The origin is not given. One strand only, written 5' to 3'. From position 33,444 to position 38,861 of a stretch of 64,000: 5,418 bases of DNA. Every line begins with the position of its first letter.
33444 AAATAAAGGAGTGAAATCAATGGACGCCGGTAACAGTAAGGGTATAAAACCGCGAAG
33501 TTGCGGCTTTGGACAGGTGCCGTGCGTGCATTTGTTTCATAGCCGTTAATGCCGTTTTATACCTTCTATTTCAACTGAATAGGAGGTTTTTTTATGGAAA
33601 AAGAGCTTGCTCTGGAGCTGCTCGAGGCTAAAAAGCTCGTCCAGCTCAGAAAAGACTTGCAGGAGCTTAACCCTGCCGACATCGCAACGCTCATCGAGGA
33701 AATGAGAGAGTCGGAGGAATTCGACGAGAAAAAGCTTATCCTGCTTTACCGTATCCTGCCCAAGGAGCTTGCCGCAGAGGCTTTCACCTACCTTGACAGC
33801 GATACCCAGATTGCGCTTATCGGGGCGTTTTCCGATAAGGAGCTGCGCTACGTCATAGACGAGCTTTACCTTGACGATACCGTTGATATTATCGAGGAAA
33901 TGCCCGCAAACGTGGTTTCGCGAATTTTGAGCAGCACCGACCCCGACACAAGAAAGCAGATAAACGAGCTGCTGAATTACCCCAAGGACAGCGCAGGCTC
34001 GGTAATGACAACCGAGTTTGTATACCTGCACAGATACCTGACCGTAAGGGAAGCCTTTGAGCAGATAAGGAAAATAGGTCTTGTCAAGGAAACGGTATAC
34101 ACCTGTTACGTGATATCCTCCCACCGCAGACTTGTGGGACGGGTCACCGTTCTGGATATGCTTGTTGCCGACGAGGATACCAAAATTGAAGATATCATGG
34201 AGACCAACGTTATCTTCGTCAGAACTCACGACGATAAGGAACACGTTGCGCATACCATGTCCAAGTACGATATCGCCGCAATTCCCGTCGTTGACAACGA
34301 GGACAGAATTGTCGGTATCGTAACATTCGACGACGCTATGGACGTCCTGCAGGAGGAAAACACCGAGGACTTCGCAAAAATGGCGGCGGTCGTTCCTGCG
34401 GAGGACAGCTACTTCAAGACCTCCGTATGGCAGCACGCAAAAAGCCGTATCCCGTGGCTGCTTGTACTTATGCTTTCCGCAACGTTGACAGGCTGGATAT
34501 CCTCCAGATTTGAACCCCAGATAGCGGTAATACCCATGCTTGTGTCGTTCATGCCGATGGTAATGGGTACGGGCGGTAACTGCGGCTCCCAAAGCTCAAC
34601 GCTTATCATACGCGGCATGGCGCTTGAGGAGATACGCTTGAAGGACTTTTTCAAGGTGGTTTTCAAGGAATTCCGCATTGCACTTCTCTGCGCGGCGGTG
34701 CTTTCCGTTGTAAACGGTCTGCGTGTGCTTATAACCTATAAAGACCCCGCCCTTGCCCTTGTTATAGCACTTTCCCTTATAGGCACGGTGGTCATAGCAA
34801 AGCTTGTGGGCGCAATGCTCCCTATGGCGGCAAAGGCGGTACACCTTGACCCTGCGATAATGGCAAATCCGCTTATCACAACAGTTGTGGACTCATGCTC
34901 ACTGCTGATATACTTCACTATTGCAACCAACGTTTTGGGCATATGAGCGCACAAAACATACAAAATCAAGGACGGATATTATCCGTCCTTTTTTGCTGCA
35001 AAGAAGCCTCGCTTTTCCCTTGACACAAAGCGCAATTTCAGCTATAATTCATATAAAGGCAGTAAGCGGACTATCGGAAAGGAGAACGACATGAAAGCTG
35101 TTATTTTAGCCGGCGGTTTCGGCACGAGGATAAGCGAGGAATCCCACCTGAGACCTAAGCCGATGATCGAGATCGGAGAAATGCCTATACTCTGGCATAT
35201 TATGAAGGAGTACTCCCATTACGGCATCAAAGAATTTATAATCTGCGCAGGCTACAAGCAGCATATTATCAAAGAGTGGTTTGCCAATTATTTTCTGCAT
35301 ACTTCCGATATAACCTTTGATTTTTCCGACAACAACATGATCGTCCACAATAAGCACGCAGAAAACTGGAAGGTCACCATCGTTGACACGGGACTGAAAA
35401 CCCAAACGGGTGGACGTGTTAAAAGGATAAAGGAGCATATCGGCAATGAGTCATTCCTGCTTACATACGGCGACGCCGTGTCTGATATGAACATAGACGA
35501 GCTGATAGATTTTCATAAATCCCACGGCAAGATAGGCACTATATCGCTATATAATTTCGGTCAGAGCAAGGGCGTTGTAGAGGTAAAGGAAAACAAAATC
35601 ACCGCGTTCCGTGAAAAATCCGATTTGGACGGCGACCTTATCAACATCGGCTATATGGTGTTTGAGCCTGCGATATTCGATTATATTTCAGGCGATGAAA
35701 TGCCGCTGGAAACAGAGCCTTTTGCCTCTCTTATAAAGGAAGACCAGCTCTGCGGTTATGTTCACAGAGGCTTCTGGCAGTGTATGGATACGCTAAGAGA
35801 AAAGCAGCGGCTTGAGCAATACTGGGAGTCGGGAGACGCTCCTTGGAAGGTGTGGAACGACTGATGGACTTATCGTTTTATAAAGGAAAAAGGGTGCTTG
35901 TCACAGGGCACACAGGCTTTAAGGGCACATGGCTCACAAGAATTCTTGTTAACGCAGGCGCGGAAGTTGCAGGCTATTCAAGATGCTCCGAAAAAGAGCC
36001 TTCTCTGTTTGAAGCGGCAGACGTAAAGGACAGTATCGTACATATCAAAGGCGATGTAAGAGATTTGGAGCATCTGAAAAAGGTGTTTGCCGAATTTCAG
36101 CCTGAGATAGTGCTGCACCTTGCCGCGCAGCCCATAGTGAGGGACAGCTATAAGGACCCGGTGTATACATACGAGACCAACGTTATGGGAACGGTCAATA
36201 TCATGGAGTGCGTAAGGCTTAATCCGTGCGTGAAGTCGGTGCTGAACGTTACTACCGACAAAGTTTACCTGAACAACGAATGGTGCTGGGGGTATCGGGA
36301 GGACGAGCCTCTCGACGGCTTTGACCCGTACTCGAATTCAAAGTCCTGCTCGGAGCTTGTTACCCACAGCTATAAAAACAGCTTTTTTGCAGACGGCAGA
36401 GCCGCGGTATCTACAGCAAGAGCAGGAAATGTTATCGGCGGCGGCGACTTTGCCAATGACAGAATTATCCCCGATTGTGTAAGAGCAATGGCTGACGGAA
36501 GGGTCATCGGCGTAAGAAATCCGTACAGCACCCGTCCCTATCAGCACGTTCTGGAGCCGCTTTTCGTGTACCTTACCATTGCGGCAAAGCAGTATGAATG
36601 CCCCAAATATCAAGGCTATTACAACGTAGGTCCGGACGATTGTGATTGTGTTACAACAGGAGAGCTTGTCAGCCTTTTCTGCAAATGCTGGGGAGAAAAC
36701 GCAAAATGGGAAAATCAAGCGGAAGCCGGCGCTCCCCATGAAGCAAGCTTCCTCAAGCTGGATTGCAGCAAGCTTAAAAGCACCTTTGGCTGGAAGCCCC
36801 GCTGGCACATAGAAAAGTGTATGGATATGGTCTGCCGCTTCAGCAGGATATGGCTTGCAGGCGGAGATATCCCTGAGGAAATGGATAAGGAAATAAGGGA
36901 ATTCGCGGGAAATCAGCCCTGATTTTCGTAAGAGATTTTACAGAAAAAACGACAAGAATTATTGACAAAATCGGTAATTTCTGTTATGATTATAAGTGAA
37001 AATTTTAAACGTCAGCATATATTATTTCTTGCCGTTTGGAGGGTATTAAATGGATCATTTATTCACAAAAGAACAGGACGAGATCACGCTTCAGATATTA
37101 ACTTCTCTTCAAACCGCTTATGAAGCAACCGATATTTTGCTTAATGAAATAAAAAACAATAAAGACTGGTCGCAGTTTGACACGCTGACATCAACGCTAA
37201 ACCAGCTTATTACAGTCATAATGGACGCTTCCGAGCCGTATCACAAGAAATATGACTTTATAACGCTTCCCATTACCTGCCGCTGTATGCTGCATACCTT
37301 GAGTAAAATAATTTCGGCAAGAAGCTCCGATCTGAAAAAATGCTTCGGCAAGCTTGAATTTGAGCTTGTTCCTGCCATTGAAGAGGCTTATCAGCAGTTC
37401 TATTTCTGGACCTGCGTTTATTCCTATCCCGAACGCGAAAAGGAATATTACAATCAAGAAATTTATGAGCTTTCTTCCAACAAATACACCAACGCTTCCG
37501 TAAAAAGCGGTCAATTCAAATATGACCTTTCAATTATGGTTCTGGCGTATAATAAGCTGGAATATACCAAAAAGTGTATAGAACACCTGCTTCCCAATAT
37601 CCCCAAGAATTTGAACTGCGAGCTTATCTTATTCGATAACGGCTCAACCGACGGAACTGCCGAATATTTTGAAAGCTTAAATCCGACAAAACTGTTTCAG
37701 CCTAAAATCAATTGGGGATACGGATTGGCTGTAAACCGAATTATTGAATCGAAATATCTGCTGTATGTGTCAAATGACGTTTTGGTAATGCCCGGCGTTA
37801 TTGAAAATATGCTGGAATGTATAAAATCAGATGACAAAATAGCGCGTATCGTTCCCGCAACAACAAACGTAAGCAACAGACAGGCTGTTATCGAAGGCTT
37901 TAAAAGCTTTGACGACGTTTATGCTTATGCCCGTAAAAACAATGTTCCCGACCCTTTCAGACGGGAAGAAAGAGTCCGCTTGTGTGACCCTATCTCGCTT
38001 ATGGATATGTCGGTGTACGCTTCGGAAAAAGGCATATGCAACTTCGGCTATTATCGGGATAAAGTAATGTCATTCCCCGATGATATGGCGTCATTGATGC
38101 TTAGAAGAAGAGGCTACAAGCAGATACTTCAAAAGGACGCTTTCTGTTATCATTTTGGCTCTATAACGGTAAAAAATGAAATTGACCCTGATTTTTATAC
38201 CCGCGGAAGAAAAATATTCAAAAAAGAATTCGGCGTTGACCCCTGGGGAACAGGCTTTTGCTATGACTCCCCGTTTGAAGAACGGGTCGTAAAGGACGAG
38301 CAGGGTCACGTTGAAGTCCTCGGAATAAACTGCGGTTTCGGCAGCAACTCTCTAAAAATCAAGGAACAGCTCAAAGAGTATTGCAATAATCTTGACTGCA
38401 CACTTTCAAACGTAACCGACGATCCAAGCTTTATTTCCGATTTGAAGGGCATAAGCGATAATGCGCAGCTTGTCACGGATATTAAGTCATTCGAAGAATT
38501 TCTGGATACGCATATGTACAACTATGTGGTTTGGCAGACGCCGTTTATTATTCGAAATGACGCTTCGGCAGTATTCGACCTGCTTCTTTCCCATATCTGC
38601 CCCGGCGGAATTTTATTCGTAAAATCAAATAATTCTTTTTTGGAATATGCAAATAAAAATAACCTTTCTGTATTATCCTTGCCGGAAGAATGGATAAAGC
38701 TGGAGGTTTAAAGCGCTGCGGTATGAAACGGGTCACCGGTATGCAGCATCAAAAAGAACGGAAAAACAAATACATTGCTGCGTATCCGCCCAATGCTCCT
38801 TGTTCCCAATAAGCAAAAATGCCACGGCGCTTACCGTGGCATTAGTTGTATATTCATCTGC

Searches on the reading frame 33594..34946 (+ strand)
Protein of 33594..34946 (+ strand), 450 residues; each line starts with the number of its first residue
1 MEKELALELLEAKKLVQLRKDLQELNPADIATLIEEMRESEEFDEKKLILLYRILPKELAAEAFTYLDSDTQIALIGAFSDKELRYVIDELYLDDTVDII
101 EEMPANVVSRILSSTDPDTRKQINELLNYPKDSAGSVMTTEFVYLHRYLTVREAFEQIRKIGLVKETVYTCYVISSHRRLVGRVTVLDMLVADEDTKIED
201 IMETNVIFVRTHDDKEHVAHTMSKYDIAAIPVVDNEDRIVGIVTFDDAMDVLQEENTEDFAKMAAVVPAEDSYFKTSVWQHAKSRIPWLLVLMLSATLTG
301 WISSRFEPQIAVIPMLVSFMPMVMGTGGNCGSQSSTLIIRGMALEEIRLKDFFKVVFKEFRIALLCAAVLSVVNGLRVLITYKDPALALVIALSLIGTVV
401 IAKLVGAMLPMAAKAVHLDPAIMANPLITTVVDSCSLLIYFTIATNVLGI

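Call 12: search_protein_families(library=ncbifam, proteins=[window:33594-34946:+])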
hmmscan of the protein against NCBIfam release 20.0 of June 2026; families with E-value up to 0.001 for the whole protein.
window:33594-34946:+ (450 aa): 15 families
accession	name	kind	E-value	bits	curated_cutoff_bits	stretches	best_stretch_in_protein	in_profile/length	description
TIGR00400.1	mgtE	equivalog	7.1e-139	463.4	232.75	1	8-450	13-449/450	magnesium transporter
NF038279.1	TF_CBS_SpxR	exception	9.7e-12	44.3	600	1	144-261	202-314/427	CBS-HotDog domain-containing transcription factor SpxR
NF041552.1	TF_PrdR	equivalog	3e-09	35.8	795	1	135-266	9-139/577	sigma-54 dependent transcriptional regulator PrdR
TIGR01302.1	IMP_dehydrog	equivalog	8.4e-09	34.8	481.5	1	169-256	112-204/450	IMP dehydrogenase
TIGR01186.1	proV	subfamily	9.4e-08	31.6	326.6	1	163-254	267-359/363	betaine/proline/choline family ABC transporter ATP-binding protein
NF005869.0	PRK07807.1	equivalog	2.4e-07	30.1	549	1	146-249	103-201/479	GuaB1 family IMP dehydrogenase-related protein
NF053603.1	HhpR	exception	3.8e-07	29.6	520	1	137-250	6-115/282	CBS domain-containing high hydrostatic pressure regulator HhpR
NF011448.0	PRK14869.2-4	equivalog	1.1e-06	27.3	562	1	189-260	67-138/563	putative manganese-dependent inorganic diphosphatase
NF011447.0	PRK14869.2-3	equivalog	4.2e-06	25.6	522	1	196-259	68-131/540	putative manganese-dependent inorganic diphosphatase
NF052358.1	GMPRedGuaB1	equivalog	7.6e-06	25.3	675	1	162-249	113-201/479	GMP reductase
NF011442.0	PRK14869.1-4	equivalog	1.5e-05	23.7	400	1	191-245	65-119/543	putative manganese-dependent inorganic diphosphatase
NF011449.0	PRK14869.2-5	equivalog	4.9e-05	22.6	411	1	190-266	61-138/451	putative manganese-dependent inorganic diphosphatase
NF041630.1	CBS_CbpB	equivalog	5.2e-05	23.1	125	1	203-262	18-77/143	cyclic-di-AMP-binding protein CbpB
NF011443.0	PRK14869.1-5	equivalog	7.9e-05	21.3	335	1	190-263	63-137/546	putative manganese-dependent inorganic diphosphatase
TIGR01303.1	IMP_DH_rel_1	equivalog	0.00012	21.2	562.75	1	163-249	113-199/475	GuaB1 family IMP dehydrogenase-related protein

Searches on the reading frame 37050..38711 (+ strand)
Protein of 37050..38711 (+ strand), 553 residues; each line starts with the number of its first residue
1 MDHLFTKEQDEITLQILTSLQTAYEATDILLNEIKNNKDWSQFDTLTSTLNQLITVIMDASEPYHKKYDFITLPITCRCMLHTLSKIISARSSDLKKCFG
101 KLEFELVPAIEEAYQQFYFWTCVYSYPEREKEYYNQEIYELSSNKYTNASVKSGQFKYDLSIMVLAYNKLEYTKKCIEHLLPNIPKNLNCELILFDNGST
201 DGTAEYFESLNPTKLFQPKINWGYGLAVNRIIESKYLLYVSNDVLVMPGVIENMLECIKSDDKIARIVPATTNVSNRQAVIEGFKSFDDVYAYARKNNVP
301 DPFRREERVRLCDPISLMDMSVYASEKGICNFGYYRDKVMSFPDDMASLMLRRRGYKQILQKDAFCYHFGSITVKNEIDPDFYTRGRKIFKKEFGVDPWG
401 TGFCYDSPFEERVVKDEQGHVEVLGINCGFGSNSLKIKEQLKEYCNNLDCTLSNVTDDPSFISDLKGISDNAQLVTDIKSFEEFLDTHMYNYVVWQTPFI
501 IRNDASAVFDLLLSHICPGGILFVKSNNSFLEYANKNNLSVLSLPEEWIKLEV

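Call 11: search_protein_families(library=pfam, proteins=[window:37050-38711:+])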
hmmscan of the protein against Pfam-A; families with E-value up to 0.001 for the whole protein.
window:37050-38711:+ (553 aa): 1 family
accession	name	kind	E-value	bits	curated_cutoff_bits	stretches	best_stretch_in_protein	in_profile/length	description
PF00535.33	Glycos_transf_2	-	3.9e-14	53.4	23.3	1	161-263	1-108/168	Glycosyl transferase family 2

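Call 12: search_protein_families(library=ncbifam, proteins=[window:37050-38711:+])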
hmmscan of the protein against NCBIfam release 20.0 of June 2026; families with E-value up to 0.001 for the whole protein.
window:37050-38711:+ (553 aa): 3 families
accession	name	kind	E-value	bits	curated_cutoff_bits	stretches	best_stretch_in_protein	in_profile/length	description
TIGR03937.1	PgaC_IcaA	equivalog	8.4e-06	25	422.3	1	150-281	38-172/407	poly-beta-1,6-N-acetyl-D-glucosamine synthase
NF007482.0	PRK10073.1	equivalog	3.4e-05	23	423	1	158-262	6-114/334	glycosyltransferase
NF041875.1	EPS_EpsD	equivalog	0.00019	20.9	370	1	160-259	1-105/325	exopolysaccharide biosynthesis glycosyltransferase EpsD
